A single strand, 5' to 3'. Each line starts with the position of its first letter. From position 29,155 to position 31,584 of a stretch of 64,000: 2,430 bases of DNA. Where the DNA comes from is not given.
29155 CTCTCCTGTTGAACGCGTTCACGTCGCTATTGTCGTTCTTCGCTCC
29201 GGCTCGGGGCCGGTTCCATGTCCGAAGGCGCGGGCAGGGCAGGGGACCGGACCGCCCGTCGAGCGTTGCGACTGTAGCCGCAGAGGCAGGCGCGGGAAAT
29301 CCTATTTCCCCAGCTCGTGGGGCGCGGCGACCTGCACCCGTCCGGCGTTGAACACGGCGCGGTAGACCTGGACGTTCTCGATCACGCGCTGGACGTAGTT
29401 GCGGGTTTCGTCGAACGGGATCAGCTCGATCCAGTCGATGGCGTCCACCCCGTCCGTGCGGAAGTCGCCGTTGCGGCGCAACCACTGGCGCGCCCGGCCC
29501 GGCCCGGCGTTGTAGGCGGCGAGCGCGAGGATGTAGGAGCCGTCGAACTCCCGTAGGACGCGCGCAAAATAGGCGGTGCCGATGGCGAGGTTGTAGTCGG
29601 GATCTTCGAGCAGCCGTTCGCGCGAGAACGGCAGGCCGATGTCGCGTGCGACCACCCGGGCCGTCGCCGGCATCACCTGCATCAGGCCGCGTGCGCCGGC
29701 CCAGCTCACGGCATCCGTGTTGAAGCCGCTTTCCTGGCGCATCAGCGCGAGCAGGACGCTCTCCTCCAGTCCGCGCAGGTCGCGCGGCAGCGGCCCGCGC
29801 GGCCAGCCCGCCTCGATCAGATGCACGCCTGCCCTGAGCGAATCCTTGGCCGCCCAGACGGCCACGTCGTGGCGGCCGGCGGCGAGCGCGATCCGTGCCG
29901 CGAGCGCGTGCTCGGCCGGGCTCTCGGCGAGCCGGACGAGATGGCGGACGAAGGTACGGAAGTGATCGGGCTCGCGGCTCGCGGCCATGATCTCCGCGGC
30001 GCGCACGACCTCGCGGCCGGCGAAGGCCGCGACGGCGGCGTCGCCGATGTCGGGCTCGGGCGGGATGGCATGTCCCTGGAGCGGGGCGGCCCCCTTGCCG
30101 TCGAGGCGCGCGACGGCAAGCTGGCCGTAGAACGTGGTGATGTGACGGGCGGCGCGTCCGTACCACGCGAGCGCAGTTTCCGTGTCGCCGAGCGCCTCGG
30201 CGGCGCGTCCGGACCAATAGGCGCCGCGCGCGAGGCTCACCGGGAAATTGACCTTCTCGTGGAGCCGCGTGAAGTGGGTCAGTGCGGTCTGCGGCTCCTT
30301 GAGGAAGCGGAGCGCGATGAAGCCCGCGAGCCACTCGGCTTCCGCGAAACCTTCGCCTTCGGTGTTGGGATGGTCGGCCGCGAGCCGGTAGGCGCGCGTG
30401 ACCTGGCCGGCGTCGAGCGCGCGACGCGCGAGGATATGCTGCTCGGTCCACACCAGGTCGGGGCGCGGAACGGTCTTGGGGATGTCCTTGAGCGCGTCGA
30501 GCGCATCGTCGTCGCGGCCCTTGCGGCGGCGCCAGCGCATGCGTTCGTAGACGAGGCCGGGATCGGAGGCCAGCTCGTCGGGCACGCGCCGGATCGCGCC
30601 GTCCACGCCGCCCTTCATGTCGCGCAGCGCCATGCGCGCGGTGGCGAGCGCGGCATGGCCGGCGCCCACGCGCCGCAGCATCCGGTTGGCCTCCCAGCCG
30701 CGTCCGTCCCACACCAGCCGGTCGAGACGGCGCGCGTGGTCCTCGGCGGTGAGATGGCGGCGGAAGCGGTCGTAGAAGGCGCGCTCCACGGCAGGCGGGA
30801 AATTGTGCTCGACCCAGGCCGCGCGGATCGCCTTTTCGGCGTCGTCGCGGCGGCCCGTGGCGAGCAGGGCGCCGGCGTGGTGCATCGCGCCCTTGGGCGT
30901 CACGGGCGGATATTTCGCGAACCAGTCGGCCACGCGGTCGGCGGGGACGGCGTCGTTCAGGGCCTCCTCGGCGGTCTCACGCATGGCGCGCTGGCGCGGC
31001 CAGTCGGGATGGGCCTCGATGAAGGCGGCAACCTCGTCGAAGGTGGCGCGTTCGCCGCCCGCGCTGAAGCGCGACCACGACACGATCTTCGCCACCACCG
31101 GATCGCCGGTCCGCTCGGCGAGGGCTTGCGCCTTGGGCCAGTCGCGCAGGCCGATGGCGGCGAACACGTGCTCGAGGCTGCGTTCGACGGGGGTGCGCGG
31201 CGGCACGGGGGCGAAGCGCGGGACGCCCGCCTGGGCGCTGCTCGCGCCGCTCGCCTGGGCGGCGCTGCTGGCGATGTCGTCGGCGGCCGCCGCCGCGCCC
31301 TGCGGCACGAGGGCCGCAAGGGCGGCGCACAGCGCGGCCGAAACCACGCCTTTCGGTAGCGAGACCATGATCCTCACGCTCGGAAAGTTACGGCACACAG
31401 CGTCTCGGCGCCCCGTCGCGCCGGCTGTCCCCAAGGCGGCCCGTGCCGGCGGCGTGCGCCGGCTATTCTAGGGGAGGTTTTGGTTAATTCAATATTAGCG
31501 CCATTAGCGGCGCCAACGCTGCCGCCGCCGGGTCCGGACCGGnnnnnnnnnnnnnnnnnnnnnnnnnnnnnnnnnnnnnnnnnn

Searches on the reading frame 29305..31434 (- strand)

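Call 13: search_protein_families(library=pfam, max_evalue=0.001, proteins=[window:29305-31434:-])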
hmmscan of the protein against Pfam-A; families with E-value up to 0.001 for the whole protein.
window:29305-31434:- (710 aa): 1 family
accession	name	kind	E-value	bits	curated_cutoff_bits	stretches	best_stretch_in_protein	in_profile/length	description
PF01464.25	SLT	-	3.5e-29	101.2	21.3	1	555-659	11-112/117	Transglycosylase SLT domain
